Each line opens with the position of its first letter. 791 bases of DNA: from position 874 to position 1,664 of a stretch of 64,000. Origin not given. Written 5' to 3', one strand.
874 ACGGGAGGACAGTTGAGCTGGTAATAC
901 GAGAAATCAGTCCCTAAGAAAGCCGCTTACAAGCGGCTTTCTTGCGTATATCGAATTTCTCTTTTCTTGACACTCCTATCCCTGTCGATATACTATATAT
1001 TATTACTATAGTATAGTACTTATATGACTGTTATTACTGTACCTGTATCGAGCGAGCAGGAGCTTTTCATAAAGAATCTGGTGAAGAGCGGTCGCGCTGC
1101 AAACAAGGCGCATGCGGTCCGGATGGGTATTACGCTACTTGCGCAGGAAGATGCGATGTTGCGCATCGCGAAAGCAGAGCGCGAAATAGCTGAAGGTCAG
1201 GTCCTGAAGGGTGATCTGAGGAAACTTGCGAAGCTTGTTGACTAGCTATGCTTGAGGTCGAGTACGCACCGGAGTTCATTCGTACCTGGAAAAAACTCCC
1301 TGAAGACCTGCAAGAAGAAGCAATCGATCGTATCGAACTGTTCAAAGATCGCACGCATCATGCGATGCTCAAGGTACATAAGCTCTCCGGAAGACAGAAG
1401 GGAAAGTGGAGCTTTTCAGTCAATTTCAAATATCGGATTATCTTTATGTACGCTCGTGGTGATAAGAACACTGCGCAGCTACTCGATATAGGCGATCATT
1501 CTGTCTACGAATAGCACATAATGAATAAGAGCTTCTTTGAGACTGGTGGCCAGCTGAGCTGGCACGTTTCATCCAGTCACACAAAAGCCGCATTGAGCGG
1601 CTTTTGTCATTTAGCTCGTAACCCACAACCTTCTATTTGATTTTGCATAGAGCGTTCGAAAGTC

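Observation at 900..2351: Accessory patch at the end of the pilus operon: ParD/RelE-like TA pair plus a Y1-transposase (RAYT-like) homologue with a degenerate HuH motif, flanked by twin hairpins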

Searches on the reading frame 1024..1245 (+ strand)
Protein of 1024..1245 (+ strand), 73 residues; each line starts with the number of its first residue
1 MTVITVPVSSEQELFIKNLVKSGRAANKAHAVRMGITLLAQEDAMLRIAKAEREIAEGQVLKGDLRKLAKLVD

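Call 3: search_protein_families(library=pfam, proteins=[window:1024-1245:+], max_evalue=1)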
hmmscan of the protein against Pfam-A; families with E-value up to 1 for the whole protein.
window:1024-1245:+ (73 aa): 0 families

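Call 4: search_protein_families(library=ncbifam, proteins=[window:1024-1245:+], max_evalue=1)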
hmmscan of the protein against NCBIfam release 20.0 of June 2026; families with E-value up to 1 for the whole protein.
window:1024-1245:+ (73 aa): 2 families
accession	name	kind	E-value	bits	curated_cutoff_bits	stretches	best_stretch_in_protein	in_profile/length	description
TIGR02606.1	antidote_CC2985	hypoth_equivalog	8.8e-05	22.5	46.2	1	5-59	3-55/70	type II toxin-antitoxin system ParD family antitoxin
NF050147.1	aminopyruv_ApyO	equivalog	0.017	13.8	525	1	33-70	406-443/444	RiPP biosynthesis cytochrome P450 ApyO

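Call 44: search_solved_structures(query=window:1024-1242:+, max_evalue=5)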
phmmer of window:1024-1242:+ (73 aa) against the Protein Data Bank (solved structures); distinct sequences matched with E-value up to 5: 3.
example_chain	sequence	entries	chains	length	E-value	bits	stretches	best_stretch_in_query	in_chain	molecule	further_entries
7ycs_D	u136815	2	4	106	0.016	18.9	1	4-59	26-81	Antitoxin ParD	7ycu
7ycv_A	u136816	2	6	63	0.06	17.1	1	4-50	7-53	Antitoxin ParD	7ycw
3kxe_C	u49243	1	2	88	0.42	14.5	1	10-52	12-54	Antitoxin protein parD-1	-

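Call 86: search_solved_structures(query=A5, max_evalue=1)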
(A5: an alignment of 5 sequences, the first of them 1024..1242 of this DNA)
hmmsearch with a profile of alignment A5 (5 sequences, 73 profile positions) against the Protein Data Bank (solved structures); distinct sequences matched with E-value up to 1: 8.
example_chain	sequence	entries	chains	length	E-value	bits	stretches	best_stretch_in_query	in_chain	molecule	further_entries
7ycs_D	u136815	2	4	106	0.00065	22.8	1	3-59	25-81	Antitoxin ParD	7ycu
3kxe_C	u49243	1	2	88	0.00084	22.4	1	5-51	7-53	Antitoxin protein parD-1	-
7ycv_A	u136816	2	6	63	0.0024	21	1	3-52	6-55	Antitoxin ParD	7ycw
5le7_A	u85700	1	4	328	0.24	14.6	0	14-35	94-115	DD_D12_13_D12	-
7b22_A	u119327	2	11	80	0.33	14.1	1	9-49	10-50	Antitoxin ParD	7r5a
5le8_A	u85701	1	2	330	0.37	14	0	14-35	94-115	DD_D12_15_D12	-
4xa4_A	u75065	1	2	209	0.45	13.7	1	27-66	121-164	Xrcc4-MYH7(1551-1609) chimera protein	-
5ytp_A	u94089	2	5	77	0.79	12.9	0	5-42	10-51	TTHA0139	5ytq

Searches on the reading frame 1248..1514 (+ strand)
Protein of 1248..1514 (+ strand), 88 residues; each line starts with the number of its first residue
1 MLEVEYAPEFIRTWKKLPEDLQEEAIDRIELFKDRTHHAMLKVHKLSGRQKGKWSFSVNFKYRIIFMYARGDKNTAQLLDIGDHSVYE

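Call 3: search_protein_families(library=pfam, proteins=[window:1248-1514:+], max_evalue=1)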
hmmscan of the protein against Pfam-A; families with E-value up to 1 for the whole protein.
window:1248-1514:+ (88 aa): 5 families
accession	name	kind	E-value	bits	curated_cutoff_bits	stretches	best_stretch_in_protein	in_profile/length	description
PF05015.19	HigB-like_toxin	-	2.2e-05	25.3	27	1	26-71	36-81/91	RelE-like toxin of type II toxin-antitoxin system HigB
PF05016.21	ParE_toxin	-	0.00027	21.9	23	1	4-85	1-86/89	ParE toxin of type II toxin-antitoxin system, parDE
PF24732.2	ParE_like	-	0.0069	16.8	24.4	1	21-87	3-65/67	ParE-like toxin domain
PF18629.7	DUF5629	-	0.06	14.4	26.6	1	36-59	44-67/98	Family of unknown function (DUF5629)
PF05973.20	Gp49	-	0.093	13.2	23.9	1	14-73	3-63/90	Phage derived protein Gp49-like (DUF891)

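Call 4: search_protein_families(library=ncbifam, proteins=[window:1248-1514:+], max_evalue=1)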
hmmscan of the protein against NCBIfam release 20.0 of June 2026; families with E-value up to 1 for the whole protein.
window:1248-1514:+ (88 aa): 2 families
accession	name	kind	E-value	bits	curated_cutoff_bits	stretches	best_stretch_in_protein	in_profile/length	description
TIGR02385.1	RelE_StbE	subfamily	1.7e-05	25.2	27.9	1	3-85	1-85/88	type II toxin-antitoxin system mRNA interferase toxin, RelE/StbE family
NF050009.1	TA_VapB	equivalog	0.00098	19.6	60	1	12-60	3-54/65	type II toxin-antitoxin system VapB family antitoxin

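Call 43: search_solved_structures(query=window:1248-1511:+, max_evalue=1)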
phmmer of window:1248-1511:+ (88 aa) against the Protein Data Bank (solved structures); distinct sequences matched with E-value up to 1: 6.
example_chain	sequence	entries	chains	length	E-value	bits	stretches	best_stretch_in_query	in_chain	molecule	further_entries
4mct_B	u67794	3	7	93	0.00088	22.8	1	36-73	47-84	Killer protein | Endoribonuclease HigB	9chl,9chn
4mcx_B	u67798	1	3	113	0.00099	22.7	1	36-73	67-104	Killer protein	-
4ypb_QY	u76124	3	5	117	0.0011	22.5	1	36-74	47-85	Host inhibition of growth B | Killer protein | Endoribonuclease HigB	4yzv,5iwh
4px8_A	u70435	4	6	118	0.0012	22.4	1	36-74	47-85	Killer protein | Host inhibition of growth B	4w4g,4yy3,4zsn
5ixl_A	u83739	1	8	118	0.0013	22.3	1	36-74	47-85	Endoribonuclease HigB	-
3p3k_A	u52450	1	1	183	0.49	14.1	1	5-83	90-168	Translationally-controlled tumor protein homolog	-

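Call 53: find_homologous_proteins(query=window:1248-1511:+)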
Query window:1248-1511:+ (88 aa): 75 proteins with E <= 0.001 among 75 candidates.
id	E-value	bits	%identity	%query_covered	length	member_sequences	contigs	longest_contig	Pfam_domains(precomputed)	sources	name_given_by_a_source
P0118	1.3e-52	193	99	100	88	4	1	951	PF05015.19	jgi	jgi:mRNA-degrading endonuclease YafQ of YafQ-DinJ toxin-antitoxin module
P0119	6.0e-35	137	70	100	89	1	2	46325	PF05015.19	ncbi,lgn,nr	ncbi:type II toxin-antitoxin system mRNA interferase toxin, RelE/StbE family [Patescibacteria group 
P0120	6.5e-31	124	68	100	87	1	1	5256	PF24732.3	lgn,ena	-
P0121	3.1e-26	109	64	100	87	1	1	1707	PF05015.19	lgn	-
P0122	7.5e-25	105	60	99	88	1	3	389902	-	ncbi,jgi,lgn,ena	jgi:mRNA-degrading endonuclease RelE of RelBE toxin-antitoxin system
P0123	1.8e-24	103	58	100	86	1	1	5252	-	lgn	-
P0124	2.3e-24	103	55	99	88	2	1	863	-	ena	-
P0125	1.4e-23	100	58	98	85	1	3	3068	PF24732.3,PF05015.19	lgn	-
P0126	4.3e-23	99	59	97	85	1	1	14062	PF05016.22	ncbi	-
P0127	8.0e-23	98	55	99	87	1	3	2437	PF05015.19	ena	-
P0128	1.8e-22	97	53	99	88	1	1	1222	-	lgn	-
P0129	2.5e-22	96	53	100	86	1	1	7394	-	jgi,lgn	jgi:mRNA-degrading endonuclease YafQ of YafQ-DinJ toxin-antitoxin module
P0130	3.6e-22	96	56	97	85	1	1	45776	PF05016.22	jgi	jgi:mRNA-degrading endonuclease YafQ of YafQ-DinJ toxin-antitoxin module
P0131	3.7e-22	96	61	99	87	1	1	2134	-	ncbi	-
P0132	4.6e-22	96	55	97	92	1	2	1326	PF05015.19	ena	-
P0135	9.5e-22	95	56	99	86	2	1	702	PF05015.19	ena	-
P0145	8.0e-21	92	53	100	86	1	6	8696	PF24732.3,PF05015.19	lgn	-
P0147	1.1e-20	91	54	97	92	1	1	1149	PF05015.19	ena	-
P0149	1.4e-20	91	52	98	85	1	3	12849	PF24732.3,PF05015.19,PF05016.22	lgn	-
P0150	1.5e-20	91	55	99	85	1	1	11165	PF24732.3,PF05015.19,PF05016.22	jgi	jgi:addiction module RelE/StbE family toxin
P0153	1.8e-20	91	56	98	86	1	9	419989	PF05015.19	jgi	jgi:mRNA-degrading endonuclease YafQ of YafQ-DinJ toxin-antitoxin module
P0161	1.3e-19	88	53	100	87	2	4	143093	PF24732.3,PF05015.19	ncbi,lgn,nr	ncbi:type II toxin-antitoxin system RelE/ParE family toxin [Patescibacteria group bacterium]|nr:type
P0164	2.1e-19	87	53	99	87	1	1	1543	PF05015.19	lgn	-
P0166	2.9e-19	87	49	99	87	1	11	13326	PF05015.19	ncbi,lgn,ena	-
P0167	6.6e-19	86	52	95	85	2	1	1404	PF05015.19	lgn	-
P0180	6.7e-18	82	52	99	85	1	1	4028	PF24732.3,PF05015.19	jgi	jgi:toxin HigB-1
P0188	1.0e-15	75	48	98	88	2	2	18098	PF24732.3,PF05015.19,PF15738.12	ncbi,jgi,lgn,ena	-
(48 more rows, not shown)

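Call 54: find_encoding_contigs(protein=P0119, flank=6000, max_places=2)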
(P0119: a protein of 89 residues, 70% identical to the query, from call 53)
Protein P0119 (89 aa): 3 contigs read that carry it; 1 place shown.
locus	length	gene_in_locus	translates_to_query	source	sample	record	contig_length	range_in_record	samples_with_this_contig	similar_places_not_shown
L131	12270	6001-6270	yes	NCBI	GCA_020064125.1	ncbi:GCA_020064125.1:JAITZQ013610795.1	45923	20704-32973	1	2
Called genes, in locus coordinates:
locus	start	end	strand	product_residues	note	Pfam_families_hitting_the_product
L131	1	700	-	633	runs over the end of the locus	PF03483:B3_4, PF03484:B5, PF03147:FDX-ACB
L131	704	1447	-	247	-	PF01409:tRNA-synt_2d, PF17759:tRNA_synthFbeta (faint)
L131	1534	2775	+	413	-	PF13506:Glyco_transf_21, PF03142:Chitin_synth_2 (faint), PF00535:Glycos_transf_2, PF10111:Glyco_tranf_2_2, PF13641:Glyco_tranf_2_3, PF13632:Glyco_trans_2_3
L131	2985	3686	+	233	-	-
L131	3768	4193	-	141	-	-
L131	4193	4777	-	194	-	PF25025:EF-Ts_N (weak), PF00889:EF_TS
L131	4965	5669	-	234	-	PF00318:Ribosomal_S2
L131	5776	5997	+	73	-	-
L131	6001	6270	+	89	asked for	PF05015:HigB-like_toxin (weak)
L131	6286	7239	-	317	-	PF03462:PCRF, PF00472:RF-1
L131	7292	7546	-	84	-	PF01197:Ribosomal_L31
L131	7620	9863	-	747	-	PF18911:PKD_4 (faint)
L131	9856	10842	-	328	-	-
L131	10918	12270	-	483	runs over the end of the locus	-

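Call 55: find_encoding_contigs(protein=P0120, flank=6000, max_places=2)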
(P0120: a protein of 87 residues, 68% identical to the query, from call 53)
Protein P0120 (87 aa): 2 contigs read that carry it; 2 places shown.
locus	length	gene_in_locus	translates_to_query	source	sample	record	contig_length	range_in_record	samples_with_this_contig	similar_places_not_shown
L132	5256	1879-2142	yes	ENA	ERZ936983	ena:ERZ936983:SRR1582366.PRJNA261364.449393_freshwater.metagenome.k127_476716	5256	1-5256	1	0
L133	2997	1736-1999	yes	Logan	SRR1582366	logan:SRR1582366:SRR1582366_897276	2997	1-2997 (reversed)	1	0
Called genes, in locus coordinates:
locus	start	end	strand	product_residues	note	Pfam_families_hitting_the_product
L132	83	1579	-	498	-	PF00883:Peptidase_M17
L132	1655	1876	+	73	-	-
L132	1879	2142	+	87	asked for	PF24732:ParE_like (weak)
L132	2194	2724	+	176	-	PF01135:PCMT (weak), PF01209:Ubie_methyltran, PF01269:Fibrillarin (weak), PF13847:Methyltransf_31, PF08241:Methyltransf_11, PF08242:Methyltransf_12 (weak), PF13649:Methyltransf_25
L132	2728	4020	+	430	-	PF01547:SBP_bac_1, PF13416:SBP_bac_8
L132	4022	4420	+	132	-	PF18895:T4SS_pilin (weak)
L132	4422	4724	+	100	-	PF18895:T4SS_pilin (weak)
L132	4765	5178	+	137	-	PF18895:T4SS_pilin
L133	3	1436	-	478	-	?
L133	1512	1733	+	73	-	-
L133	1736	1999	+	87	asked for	PF24732:ParE_like (weak)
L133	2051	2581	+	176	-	PF01135:PCMT (weak), PF01209:Ubie_methyltran, PF01269:Fibrillarin (weak), PF13847:Methyltransf_31, PF08241:Methyltransf_11, PF08242:Methyltransf_12 (weak), PF13649:Methyltransf_25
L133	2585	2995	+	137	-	?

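Call 66: search_solved_structures(query=A4, max_evalue=0.1)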
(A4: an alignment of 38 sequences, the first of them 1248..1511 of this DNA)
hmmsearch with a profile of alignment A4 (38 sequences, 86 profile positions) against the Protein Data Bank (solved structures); distinct sequences matched with E-value up to 0.1: 11.
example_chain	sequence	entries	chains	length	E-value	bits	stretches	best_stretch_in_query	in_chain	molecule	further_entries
5ixl_A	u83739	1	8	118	0.00072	22.8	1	36-82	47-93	Endoribonuclease HigB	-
4mct_B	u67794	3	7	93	0.00085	22.6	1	36-76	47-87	Killer protein | Endoribonuclease HigB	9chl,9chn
4px8_A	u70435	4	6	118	0.00096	22.4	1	36-77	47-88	Killer protein | Host inhibition of growth B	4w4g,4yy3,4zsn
4mcx_B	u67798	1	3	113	0.0012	22.1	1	36-76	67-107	Killer protein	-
4ypb_QY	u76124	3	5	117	0.0015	21.8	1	36-75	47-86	Host inhibition of growth B | Killer protein | Endoribonuclease HigB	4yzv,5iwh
7bwf_A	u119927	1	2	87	0.0043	20.4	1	2-72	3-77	Addiction module antitoxin RelB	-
6l8e_E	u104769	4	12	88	0.0051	20.1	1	2-72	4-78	YoeB toxin | YoeB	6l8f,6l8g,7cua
3bpq_B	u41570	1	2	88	0.0092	19.3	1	2-51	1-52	Toxin RelE3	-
2k0s_A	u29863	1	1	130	0.011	19.1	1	3-45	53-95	ADP-ribosylation factor-like protein 2-binding protein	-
7v6w_F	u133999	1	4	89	0.014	18.7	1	3-77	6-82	Putative mRNA interferase YoeB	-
7v5y_E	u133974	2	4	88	0.014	18.7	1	4-77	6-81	Putative mRNA interferase YoeB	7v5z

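Call 67: search_protein_families(library=pfam, alignment_id=A4, max_evalue=0.001)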
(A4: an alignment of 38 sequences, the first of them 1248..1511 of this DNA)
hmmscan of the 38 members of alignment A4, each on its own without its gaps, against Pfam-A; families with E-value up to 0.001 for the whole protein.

A. member 1, window:1248-1511:+ (88 aa): 2 families
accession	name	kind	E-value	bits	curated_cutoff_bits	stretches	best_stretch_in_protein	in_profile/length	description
PF05015.19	HigB-like_toxin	-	2.2e-05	25.3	27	1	26-71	36-81/91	RelE-like toxin of type II toxin-antitoxin system HigB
PF05016.21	ParE_toxin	-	0.00027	21.9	23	1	4-85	1-86/89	ParE toxin of type II toxin-antitoxin system, parDE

B. families by the number of members that match (of 38 scanned): 5 families
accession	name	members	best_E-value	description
PF05015.19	HigB-like_toxin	28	2.9e-08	RelE-like toxin of type II toxin-antitoxin system HigB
PF24732.2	ParE_like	14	1.6e-07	ParE-like toxin domain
PF05016.21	ParE_toxin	11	5.3e-07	ParE toxin of type II toxin-antitoxin system, parDE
PF15738.11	YafQ_toxin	6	2.5e-05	Bacterial toxin of type II toxin-antitoxin system, YafQ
PF06769.20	YoeB_toxin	4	2.9e-05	YoeB-like toxin of bacterial type II toxin-antitoxin system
